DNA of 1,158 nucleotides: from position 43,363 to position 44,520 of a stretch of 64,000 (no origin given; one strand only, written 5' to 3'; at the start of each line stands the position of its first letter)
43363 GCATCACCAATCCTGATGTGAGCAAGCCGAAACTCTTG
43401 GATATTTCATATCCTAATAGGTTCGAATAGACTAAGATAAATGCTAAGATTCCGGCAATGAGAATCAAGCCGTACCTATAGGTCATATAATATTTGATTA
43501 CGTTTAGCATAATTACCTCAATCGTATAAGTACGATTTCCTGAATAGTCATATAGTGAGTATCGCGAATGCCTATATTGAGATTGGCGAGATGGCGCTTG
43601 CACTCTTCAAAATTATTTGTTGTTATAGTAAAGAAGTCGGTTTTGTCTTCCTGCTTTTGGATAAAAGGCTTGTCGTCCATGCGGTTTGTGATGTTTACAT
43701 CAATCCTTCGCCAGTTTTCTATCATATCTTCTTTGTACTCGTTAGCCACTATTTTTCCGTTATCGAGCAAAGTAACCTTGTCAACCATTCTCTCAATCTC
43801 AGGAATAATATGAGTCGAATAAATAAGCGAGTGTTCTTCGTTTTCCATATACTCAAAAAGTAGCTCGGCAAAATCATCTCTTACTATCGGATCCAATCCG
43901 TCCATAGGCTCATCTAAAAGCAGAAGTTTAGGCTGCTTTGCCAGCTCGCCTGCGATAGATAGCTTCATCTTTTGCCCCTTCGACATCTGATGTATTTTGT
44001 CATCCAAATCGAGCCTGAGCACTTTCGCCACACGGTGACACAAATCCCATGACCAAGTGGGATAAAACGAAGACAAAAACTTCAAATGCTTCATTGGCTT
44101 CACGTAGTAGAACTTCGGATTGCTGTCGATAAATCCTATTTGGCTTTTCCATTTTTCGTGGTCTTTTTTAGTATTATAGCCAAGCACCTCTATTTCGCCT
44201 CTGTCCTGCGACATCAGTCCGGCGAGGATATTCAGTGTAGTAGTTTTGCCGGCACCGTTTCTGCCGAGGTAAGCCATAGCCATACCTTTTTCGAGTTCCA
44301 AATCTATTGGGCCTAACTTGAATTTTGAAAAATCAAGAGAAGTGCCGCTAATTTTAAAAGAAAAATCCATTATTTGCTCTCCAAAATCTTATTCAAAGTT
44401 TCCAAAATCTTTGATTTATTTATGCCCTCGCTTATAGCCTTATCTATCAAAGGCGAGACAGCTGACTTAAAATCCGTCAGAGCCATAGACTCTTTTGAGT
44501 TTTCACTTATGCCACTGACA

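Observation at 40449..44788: Seven-gene translationally coupled operon with a GntR regulator, an ABC ATPase and five tandem diverged paralogous membrane proteins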

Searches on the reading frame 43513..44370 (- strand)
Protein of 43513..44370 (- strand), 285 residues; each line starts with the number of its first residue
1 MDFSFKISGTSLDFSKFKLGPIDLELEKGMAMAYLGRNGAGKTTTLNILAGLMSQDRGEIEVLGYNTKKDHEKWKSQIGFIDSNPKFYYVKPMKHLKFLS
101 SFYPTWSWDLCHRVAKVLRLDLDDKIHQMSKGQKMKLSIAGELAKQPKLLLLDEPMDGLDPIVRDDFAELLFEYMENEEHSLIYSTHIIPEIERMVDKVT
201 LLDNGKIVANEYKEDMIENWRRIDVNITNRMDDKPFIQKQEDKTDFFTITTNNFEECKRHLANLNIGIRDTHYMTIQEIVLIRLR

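Call 4: search_protein_families(library=pfam, proteins=[window:43513-44370:-], max_evalue=1)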
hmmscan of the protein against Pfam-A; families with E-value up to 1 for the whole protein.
window:43513-44370:- (285 aa): 6 families
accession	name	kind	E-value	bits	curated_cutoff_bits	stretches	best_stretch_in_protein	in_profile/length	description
PF00005.33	ABC_tran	-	1.8e-24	87.3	25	1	21-156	3-136/137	ABC transporter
PF13304.12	AAA_21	-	5.4e-10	40.3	27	2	125-190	234-300/304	AAA domain, putative AbiEii toxin, Type IV TA system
PF20008.5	DUF6429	-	0.014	15.5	31.6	1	217-265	21-69/71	Domain of unknown function (DUF6429)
PF13604.12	AAA_30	-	0.019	15.1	27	1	31-66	20-55/191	AAA domain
PF00448.28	SRP54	-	0.1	12.7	22.7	1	33-57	5-29/196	SRP54-type protein, GTPase domain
PF16736.11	sCache_like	-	0.23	12.2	27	0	168-224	15-74/117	Single Cache-like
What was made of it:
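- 43513..44370 (-): ABC ATPase (285 aa) of the ABC-2/type V group, with a C-terminal extension of about 65 aa; the only nucleotide-binding gene of the operon. PF00005 E 2e-24 (call 4).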

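Call 5: search_protein_families(library=ncbifam, proteins=[window:43513-44370:-], max_evalue=1)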
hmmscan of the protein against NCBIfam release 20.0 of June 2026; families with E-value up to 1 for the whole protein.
window:43513-44370:- (285 aa): 189 families (the best 25 are shown)
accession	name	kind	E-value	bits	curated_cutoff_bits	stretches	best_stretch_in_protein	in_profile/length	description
NF047565.1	PSM_export_PmtA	equivalog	4.3e-49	167.3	350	1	12-252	10-253/282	phenol-soluble modulin export ABC transporter ATP-binding protein PmtA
TIGR01188.1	drrA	subfamily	3.9e-37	128.2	312.45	1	21-272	11-266/302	daunorubicin resistance ABC transporter, ATP-binding protein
TIGR03522.1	GldA_ABC_ATP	equivalog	2.2e-32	112.7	402.6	1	19-236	18-241/301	gliding motility-associated ABC transporter ATP-binding subunit GldA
TIGR04521.1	ECF_ATPase_2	equivalog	1.4e-30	106.3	330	1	14-226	16-242/279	energy-coupling factor transporter ATPase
TIGR03740.1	galliderm_ABC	subfamily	1.6e-30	106.4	309.75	1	20-212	17-207/223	lantibiotic protection ABC transporter ATP-binding subunit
TIGR03864.1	PQQ_ABC_ATP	hypoth_equivalog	3.2e-30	105.3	302.25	1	17-220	15-223/236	ABC transporter, ATP-binding subunit, PQQ-dependent alcohol dehydrogenase system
NF033858.1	ABC2_perm_RbbA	equivalog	6.8e-30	103.7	1050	1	20-220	283-488/909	ribosome-associated ATPase/putative transporter RbbA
TIGR04520.1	ECF_ATPase_1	equivalog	2.3e-27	96.1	315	1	17-221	16-228/269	energy-coupling factor transporter ATPase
TIGR00968.1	3a0106s01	subfamily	6.8e-25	88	342.75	1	13-218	9-220/237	sulfate ABC transporter ATP-binding protein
TIGR03410.1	urea_trans_UrtE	equivalog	7e-24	84.5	285.8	1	21-218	18-221/230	urea ABC transporter ATP-binding subunit UrtE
TIGR03375.1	type_I_sec_LssB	subfamily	2e-23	82.6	693.1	2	116-219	591-691/696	type I secretion system permease/ATPase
NF010060.0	PRK13537.1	equivalog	2.6e-23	82.4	521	1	22-225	34-242/314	nodulation factor ABC transporter ATP-binding protein NodI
TIGR03771.1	anch_rpt_ABC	equivalog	3.9e-23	82.3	268.8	2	123-218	108-201/223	anchored repeat-type ABC transporter ATP-binding subunit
NF010158.0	PRK13637.1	equivalog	1.4e-22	80.1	390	1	13-218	17-234/287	energy-coupling factor transporter ATPase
NF010171.0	PRK13652.1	equivalog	1.9e-22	79.7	476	1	22-216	23-225/277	cobalt transporter ATP-binding subunit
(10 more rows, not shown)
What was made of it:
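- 43513..44370 (-): Best NCBIfam hits are PmtA, DrrA and GldA, all below their cutoffs (call 5).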

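Call 9: find_encoding_contigs(protein=window:43513-44370:-, flank=10000, max_places=6)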
Protein window:43513-44370:- (285 aa): 2 contigs read that carry it; 1 place shown.
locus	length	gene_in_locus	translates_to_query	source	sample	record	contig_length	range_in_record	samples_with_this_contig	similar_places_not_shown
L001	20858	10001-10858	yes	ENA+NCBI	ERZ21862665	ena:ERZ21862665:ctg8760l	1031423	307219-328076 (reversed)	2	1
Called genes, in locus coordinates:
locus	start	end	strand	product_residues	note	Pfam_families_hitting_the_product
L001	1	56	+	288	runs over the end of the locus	-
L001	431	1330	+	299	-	-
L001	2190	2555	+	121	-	-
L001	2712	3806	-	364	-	PF04055:Radical_SAM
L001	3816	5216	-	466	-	PF04055:Radical_SAM, PF06968:BATS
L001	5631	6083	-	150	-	PF00011:HSP20, PF17886:ArsA_HSP20 (weak)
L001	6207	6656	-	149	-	PF00011:HSP20, PF17886:ArsA_HSP20 (weak)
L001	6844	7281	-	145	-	PF04969:CS (weak), PF00011:HSP20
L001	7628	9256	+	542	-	PF02384:N6_Mtase, PF01170:UPF0020 (weak), PF13649:Methyltransf_25 (faint), PF13847:Methyltransf_31, PF07669:Eco57I, PF12950:TaqI_C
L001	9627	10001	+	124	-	PF00392:GntR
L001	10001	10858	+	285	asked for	PF00005:ABC_tran, PF13304:AAA_21 (weak)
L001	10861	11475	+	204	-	-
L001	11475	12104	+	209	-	-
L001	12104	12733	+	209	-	-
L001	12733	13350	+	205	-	-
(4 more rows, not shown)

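Call 34: find_related_loci(query=window:43513-44370:-, collection=genome_contigs, flank=10000)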
Query window:43513-44370:- (285 aa) in genome_contigs; peptide patterns used: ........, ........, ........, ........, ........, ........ (x = any residue, [..] = any of these).
42 stretches matched a pattern; 6 encode a relative of the query (tblastn E <= 1e-3); 6 distinct loci.
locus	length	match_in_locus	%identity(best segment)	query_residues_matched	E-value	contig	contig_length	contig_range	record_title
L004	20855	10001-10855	81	1-285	2e-165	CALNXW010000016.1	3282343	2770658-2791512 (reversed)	MAG: uncultured bacterium isolate LOGT_bin.0142 genome assembly, contig: contig_9981, whole genome shotgun sequence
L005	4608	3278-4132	80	1-285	6e-167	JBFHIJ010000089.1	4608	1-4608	MAG: Chlorobiota bacterium isolate Mix_sand07.2021.05.G.35 k141_343402_length_4608_cov_11.9901, whole genome shotgun seq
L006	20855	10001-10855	79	1-285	7e-162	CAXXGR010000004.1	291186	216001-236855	MAG: Candidatus Kapaibacterium sp. isolate e0203437-6bf0-458e-9b39-a3b2dce24231 genome assembly, contig: contig_4, whole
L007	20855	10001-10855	78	1-285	2e-159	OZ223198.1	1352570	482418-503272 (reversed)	MAG: Candidatus Kapaibacterium sp. isolate 09316a08-0405-4927-8c64-54324f316411 genome assembly, chromosome: 2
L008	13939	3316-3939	28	22-225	6e-19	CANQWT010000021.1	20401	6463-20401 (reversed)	MAG: uncultured Bacilli bacterium isolate Lapin-026__bin117 genome assembly, contig: Lapin-026__NODE_3044_length_20401_c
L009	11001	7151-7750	22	22-214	8e-12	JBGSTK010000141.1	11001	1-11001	MAG: Phycisphaeraceae bacterium isolate JTS-AC405 k141_1874805, whole genome shotgun sequence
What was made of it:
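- Tried and rejected: I used the ATPase instead (call 34).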

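Call 44: search_solved_structures(query=window:43513-44370:-, max_evalue=1e-20)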
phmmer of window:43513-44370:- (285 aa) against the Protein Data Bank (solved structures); distinct sequences matched with E-value up to 1e-20: 30.
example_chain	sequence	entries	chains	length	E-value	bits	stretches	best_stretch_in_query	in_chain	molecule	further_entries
7w01_A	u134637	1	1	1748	3.1e-30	108.6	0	21-207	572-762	Phospholipid-transporting ATPase ABCA3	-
7w02_A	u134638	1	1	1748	2.1e-29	105.8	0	21-207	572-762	Phospholipid-transporting ATPase ABCA3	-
8edw_A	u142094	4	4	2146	6e-29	104.3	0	22-207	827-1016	Phospholipid-transporting ATPase ABCA7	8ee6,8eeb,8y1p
8eop_A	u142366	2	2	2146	4.2e-28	101.6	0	22-207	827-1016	Phospholipid-transporting ATPase ABCA7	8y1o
7tby_A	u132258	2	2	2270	1.2e-25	93.5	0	19-208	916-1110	ATP-binding cassette, sub-family A (ABC1), member 1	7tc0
7tdt_A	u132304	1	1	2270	1.2e-25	93.5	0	19-208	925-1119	Phospholipid-transporting ATPase ABCA1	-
7tbz_A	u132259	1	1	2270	1.2e-25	93.5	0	19-208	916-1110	ATP-binding cassette, sub-family A (ABC1), member 1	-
5xjy_A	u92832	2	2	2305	1.3e-25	93.4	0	19-208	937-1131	ATP-binding cassette sub-family A member 1 | Phospholipid-transporting ATPase ABCA1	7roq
7lkp_A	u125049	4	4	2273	1.6e-25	93.1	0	28-208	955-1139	Retinal-specific phospholipid-transporting ATPase ABCA4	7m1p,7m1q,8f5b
7e7i_A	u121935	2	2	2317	1.7e-25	93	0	28-208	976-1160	Retinal-specific phospholipid-transporting ATPase ABCA4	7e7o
7tbw_A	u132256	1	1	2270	8.3e-25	90.8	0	19-208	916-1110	ATP-binding cassette, sub-family A (ABC1), member 1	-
1vpl_A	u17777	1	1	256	8.6e-25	90.7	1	19-222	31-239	ABC transporter, ATP-binding protein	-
7lkz_A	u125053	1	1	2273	1.1e-24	90.3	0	28-208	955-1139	Retinal-specific phospholipid-transporting ATPase ABCA4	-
7e7q_A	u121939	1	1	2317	1.2e-24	90.2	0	28-208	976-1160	Retinal-specific phospholipid-transporting ATPase ABCA4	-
7o0y_B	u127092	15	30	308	2.6e-24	89.1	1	7-207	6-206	Probable ABC transporter ATP-binding protein NosF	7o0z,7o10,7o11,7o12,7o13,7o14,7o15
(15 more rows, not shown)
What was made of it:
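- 43513..44370 (-): Nearest solved relatives are ABCA NBD1, NosF and Rv1218c (call 44).
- The ATPase has all catalytic motifs, and its closest characterised relatives are exporters (calls 5, 44).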

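Call 59: search_protein_families(library=padloc, proteins=[window:43513-44370:-], max_evalue=0.01)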
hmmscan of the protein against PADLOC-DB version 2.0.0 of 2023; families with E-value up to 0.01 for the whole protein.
window:43513-44370:- (285 aa): 19 families
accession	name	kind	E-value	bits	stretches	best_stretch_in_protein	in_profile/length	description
PDLC04135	mad3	-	5.2e-19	67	2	123-207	258-345/374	mads_3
PDLC04140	mad8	-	6e-11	40.4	2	19-85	17-67/314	mads_8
PDLC02980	AriA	-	7e-09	34.1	1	126-188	235-299/304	-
PDLC02914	ATPase-Toprim_I-B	-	1.5e-05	22.4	0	130-194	186-250/443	-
PDLC04235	PDC-M01A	-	2.1e-05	21.6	0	34-69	191-226/510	-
PDLC04541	PDC-M25A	-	0.0002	18.6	0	23-61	15-53/380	-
PDLC04244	PDC-M01A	-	0.00021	18.2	0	120-187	317-387/482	-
PDLC04236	PDC-M01A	-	0.00028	18.1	0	34-74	68-108/388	-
PDLC00271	PtuA1|PtuA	-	0.00032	18.4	0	22-55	17-49/421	AAA ATPase domain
PDLC04242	PDC-M01A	-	0.00042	16.6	0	123-208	398-489/566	-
PDLC00299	PtuA1|PtuA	-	0.00071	16.7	0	125-152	342-367/535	AAA ATPase domain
PDLC00266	PtuA1|PtuA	-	0.00074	16.9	0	6-50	2-46/483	AAA ATPase domain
PDLC04164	AriA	-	0.00091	16.9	0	35-85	33-62/253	-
PDLC00290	PtuA1|PtuA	-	0.0012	16.2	1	22-78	17-72/414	AAA ATPase domain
PDLC02335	AbiLi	-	0.0012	15.9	0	122-187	175-236/326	AbiLi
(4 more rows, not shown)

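Call 67: find_homologous_proteins(query=window:43513-44370:-, max_evalue=1e-30)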
Query window:43513-44370:- (285 aa): 199 proteins with E <= 1e-30 among 8000 candidates; the best 120 are listed.
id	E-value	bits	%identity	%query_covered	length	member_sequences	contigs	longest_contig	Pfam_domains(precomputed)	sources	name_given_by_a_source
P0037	8.5e-190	647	100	100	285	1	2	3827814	PF00005.34,PF13304.13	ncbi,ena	-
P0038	1.8e-154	531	79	100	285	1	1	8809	PF00005.34,PF13304.13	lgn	-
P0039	2.5e-154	530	79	100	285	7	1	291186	PF00005.34,PF13304.13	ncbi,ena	-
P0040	7.9e-119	414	96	68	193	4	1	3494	PF00005.34,PF13304.13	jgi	jgi:ABC-2 type transport system ATP-binding protein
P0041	9.2e-60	220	39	100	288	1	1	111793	PF00005.34,PF13304.13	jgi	jgi:ABC-2 type transport system ATP-binding protein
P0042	2.7e-59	219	42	93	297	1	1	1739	PF00005.34,PF13304.13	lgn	-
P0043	5.6e-59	218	36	100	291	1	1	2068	PF00005.34,PF13304.13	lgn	-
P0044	3.9e-58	215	38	100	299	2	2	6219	PF00005.34,PF13304.13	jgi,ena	-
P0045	5.1e-58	215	36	99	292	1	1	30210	PF00005.34,PF13304.13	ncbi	ncbi:ABC transporter ATP-binding protein [candidate division KSB1 bacterium]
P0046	1.9e-56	209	37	99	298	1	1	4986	PF00005.34,PF13304.13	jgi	jgi:ABC-2 type transport system ATP-binding protein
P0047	1.0e-55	207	38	99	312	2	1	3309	PF00005.34,PF13304.13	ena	-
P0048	2.1e-55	206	38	92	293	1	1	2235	PF00005.34,PF13304.13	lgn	-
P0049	3.4e-54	202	41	80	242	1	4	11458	PF00005.34,PF13304.13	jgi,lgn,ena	-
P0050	3.8e-54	202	35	99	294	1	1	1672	PF00005.34,PF13304.13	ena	-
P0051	3.0e-53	199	37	99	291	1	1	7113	PF00005.34,PF13304.13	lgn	-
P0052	4.0e-52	195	36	99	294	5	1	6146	PF00005.34,PF13304.13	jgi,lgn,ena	-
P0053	8.3e-51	191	35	98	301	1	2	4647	PF00005.34,PF13304.13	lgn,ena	-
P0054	1.3e-50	190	35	99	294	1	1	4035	PF00005.34,PF13304.13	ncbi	-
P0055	4.6e-48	182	35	99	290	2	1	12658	PF00005.34,PF13304.13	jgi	-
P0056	9.1e-48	181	39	81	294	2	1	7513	PF00005.34,PF13304.13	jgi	-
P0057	1.9e-46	177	39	78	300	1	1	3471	PF00005.34,PF13304.13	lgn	-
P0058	1.0e-45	174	32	98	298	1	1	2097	PF00005.34,PF13304.13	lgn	-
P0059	6.4e-44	168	36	78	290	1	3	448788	PF00005.34,PF13175.13,PF13304.13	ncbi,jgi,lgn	jgi:ABC-2 type transport system ATP-binding protein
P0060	6.7e-43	165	36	78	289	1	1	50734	PF00005.34,PF13304.13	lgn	-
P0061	1.3e-42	164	37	87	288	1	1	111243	PF00005.34,PF13304.13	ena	-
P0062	4.0e-41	159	38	67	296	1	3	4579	PF00005.34,PF13304.13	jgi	jgi:ABC-2 type transport system ATP-binding protein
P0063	5.1e-41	159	38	76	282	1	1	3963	PF00005.34,PF13304.13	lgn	-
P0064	7.5e-41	158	35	94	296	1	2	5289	PF00005.34,PF13304.13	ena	-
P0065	2.0e-40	157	36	76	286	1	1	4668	PF00005.34,PF13401.13,PF13304.13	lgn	-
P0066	8.4e-40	155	37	76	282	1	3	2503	PF00005.34,PF13304.13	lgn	-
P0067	3.6e-39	153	38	77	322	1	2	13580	PF00005.34,PF13304.13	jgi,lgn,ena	-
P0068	4.6e-39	152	36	72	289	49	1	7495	PF00005.34,PF13304.13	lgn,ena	-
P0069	6.9e-39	152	35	77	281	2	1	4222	PF00005.34,PF13304.13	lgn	-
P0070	7.2e-38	148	35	74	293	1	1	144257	PF00005.34,PF13304.13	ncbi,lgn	-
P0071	2.4e-37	147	34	80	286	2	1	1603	PF00005.34,PF13401.13,PF13304.13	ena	-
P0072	3.0e-37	146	34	77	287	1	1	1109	PF00005.34,PF13304.13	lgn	-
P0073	3.4e-37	146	32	77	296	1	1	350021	PF00005.34,PF13304.13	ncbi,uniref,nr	ncbi:ABC transporter ATP-binding protein [Gorillibacterium timonense]|uniref:ABC transporter ATP-bin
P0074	3.5e-37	146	34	77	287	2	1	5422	PF00005.34,PF13304.13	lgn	-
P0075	4.5e-37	146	35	76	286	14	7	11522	PF00005.34,PF13304.13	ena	-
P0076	4.7e-37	146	33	77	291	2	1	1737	PF00005.34,PF13304.13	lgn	-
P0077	1.1e-36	145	35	75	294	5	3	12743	PF00005.34,PF13304.13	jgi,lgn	jgi:ABC-2 type transport system ATP-binding protein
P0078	1.5e-36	144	34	77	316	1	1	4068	PF00005.34,PF13304.13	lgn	-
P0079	2.6e-36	143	35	77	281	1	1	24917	PF00005.34,PF13304.13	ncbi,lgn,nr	ncbi:MAG: ABC transporter ATP-binding protein [Eubacteriales bacterium]|nr:ABC transporter ATP-bindi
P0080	3.5e-36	143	33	77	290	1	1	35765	PF00005.34,PF13304.13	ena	-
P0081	5.2e-36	142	34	73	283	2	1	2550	PF00005.34,PF13304.13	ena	-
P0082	5.6e-36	142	36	73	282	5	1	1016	PF00005.34,PF13304.13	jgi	jgi:ABC-2 type transport system ATP-binding protein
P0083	6.9e-36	142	37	68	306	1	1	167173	PF00005.34,PF13304.13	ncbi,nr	ncbi:MAG: ABC transporter ATP-binding protein [Phycisphaerae bacterium]|nr:ABC transporter ATP-bindi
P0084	8.8e-36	142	31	93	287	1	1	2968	PF00005.34,PF13304.13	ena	-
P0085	9.7e-36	141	32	78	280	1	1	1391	PF00005.34,PF13304.13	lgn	-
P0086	1.1e-35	141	35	75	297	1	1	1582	PF00005.34,PF13401.13,PF13304.13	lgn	-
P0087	1.2e-35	141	36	72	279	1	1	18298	PF00005.34,PF13304.13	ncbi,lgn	-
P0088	1.3e-35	141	29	66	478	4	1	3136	PF13604.13,PF00005.34,PF13476.13,PF13401.13,PF13304.13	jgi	jgi:ABC-type multidrug transport system ATPase subunit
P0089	1.3e-35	141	33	76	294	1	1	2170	PF00005.34,PF13304.13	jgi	jgi:ABC-2 type transport system ATP-binding protein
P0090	1.6e-35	141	33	76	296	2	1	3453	PF00005.34,PF13304.13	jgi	jgi:ABC-2 type transport system ATP-binding protein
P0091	2.1e-35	140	34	76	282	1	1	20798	PF00005.34,PF13175.13,PF13304.13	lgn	-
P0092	3.0e-35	140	36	76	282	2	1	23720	PF00005.34,PF13304.13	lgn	-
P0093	3.9e-35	139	34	76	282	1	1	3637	PF00005.34,PF13175.13,PF13304.13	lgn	-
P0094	4.5e-35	139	31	80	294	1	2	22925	PF00005.34,PF13304.13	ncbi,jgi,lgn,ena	-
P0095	4.9e-35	139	33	76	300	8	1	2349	PF00005.34,PF13304.13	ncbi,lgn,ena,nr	ncbi:MAG TPA: ABC transporter ATP-binding protein [Rhizomicrobium sp.]|nr:ABC transporter ATP-bindin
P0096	5.2e-35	139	34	75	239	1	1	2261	PF00005.34,PF13304.13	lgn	-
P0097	5.8e-35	139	35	76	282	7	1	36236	PF00005.34,PF13304.13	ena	-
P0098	6.6e-35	139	36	76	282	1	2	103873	PF00005.34,PF13304.13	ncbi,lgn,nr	ncbi:MAG: ABC transporter ATP-binding protein [Clostridia bacterium]|nr:ABC transporter ATP-binding 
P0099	7.1e-35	139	38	71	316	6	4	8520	PF00005.34,PF13304.13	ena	-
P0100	7.6e-35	139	38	71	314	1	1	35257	PF00005.34,PF13304.13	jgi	jgi:ABC-2 type transport system ATP-binding protein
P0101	7.8e-35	139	30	70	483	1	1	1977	PF00005.34,PF13304.13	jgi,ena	-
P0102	7.9e-35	138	30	92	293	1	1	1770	PF00005.34,PF13304.13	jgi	-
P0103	8.6e-35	138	36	77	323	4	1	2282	PF00005.34,PF13304.13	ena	-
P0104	9.0e-35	138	38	71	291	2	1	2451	PF00005.34,PF13304.13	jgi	-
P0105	1.4e-34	138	35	68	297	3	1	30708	PF00005.34,PF13401.13,PF13304.13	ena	-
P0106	1.8e-34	137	30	66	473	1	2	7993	PF13604.13,PF00005.34,PF13476.13,PF00448.29,PF13304.13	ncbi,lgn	-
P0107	2.0e-34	137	32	76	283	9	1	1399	PF00005.34,PF13304.13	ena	-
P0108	2.6e-34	137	36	77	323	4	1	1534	PF00005.34,PF13304.13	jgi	-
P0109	3.5e-34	136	37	73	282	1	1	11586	PF00005.34,PF13304.13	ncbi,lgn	-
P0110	6.5e-34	135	37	65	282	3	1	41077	PF00005.34,PF13304.13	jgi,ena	-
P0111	6.8e-34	135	36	71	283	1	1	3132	PF00005.34,PF13304.13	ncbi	-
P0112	7.4e-34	135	32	82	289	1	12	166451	PF00005.34,PF13175.13,PF13304.13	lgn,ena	-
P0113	8.4e-34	135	35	72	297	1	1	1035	PF00005.34,PF13304.13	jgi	jgi:ABC-2 type transport system ATP-binding protein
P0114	9.1e-34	135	35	72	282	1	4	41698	PF00005.34,PF13175.13,PF13304.13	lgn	-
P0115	9.4e-34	135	36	71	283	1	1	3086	PF00005.34,PF13304.13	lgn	-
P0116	9.8e-34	135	35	76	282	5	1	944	PF00005.34,PF13304.13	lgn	-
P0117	1.0e-33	135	35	77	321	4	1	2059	PF00005.34,PF13304.13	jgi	jgi:ABC-2 type transport system ATP-binding protein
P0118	1.1e-33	135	32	76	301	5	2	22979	PF00005.34,PF13304.13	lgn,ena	-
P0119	1.1e-33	135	40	71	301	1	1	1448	PF00005.34,PF13304.13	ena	-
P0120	1.1e-33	135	36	76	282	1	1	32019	PF00005.34,PF13304.13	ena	-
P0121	1.1e-33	135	34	73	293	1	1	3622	PF00005.34,PF13304.13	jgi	jgi:ABC-2 type transport system ATP-binding protein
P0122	1.6e-33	134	35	76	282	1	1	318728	PF00005.34,PF13304.13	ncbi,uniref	ncbi:ABC transporter ATP-binding protein [Butyricicoccus sp.]|uniref:ABC transporter ATP-binding pro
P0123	1.8e-33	134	33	78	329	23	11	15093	PF00005.34,PF13304.13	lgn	-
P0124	1.8e-33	134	35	76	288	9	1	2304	PF00005.34,PF13304.13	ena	-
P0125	1.8e-33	134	34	78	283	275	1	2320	PF00005.34,PF13304.13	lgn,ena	-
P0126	1.8e-33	134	37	73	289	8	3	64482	PF00005.34,PF13304.13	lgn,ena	-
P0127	2.1e-33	134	35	71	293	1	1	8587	PF00005.34,PF13304.13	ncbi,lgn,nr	ncbi:MAG: ABC transporter ATP-binding protein [Candidatus Obscuribacterales bacterium]|nr:ABC transp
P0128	2.4e-33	134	33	78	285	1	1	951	PF00005.34,PF13304.13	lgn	-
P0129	2.4e-33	134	36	76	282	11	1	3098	PF00005.34,PF13304.13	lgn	-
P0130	2.7e-33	133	30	90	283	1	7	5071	PF00005.34,PF13304.13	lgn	-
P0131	2.8e-33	133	40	71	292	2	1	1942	PF00005.34,PF13304.13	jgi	jgi:ABC-2 type transport system ATP-binding protein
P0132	3.2e-33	133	32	76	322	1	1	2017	PF00005.34,PF13304.13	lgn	-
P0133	3.3e-33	133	36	72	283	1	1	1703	PF00005.34,PF13304.13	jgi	jgi:ABC-2 type transport system ATP-binding protein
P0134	3.7e-33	133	37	65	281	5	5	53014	PF00005.34,PF13304.13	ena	-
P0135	3.7e-33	133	32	82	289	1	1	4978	PF00005.34,PF13304.13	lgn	-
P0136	3.9e-33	133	32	82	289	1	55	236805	PF00005.34,PF13304.13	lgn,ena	-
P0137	4.0e-33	133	38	65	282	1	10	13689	PF00005.34,PF13304.13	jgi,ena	-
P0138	4.2e-33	133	33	76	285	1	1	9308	PF00005.34,PF13304.13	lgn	-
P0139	4.3e-33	133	37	73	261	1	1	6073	PF00005.34,PF13304.13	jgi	jgi:ABC-2 type transport system ATP-binding protein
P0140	4.3e-33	133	33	76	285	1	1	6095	PF00005.34,PF13304.13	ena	-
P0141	4.3e-33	133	37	65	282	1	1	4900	PF00005.34,PF13304.13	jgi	jgi:ABC-2 type transport system ATP-binding protein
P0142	4.8e-33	133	38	66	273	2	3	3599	PF00005.34,PF13304.13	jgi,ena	-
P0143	5.1e-33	133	32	82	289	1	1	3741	PF00005.34,PF13304.13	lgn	-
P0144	5.7e-33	132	38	65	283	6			PF00005.34,PF13304.13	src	-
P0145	6.9e-33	132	34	78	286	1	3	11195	PF00005.34,PF13304.13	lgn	-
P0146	7.7e-33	132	38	65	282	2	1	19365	PF00005.34,PF13304.13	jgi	jgi:ABC-2 type transport system ATP-binding protein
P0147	8.7e-33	132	35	72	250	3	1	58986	PF00005.34,PF13304.13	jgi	jgi:ABC-2 type transport system ATP-binding protein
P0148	9.7e-33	132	30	99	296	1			PF00005.34,PF13304.13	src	-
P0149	1.0e-32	132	36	73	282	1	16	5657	PF00005.34,PF13304.13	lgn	-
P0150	1.1e-32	131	37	65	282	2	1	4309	PF00005.34,PF13304.13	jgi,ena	-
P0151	1.2e-32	131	34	78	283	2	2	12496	PF00005.34,PF13304.13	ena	-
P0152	1.2e-32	131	32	92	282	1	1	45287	PF00005.34,PF13304.13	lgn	-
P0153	1.3e-32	131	30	90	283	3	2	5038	PF00005.34,PF13304.13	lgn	-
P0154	1.4e-32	131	37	65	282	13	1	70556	PF00005.34,PF13304.13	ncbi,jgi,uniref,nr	ncbi:ABC transporter ATP-binding protein [Massilia brevitalea]|uniref:ABC transporter ATP-binding pr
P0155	1.4e-32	131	33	76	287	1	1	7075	PF00005.34,PF13304.13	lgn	-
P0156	1.5e-32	131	31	80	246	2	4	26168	PF00005.34,PF13304.13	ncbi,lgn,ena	-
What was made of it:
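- Closest known: Canonical YtrA + ABC ATPase + single ABC2_membrane_5 permease modules. Different: ATPase similarity covers only 78-87% of the query, as reported in call 67.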
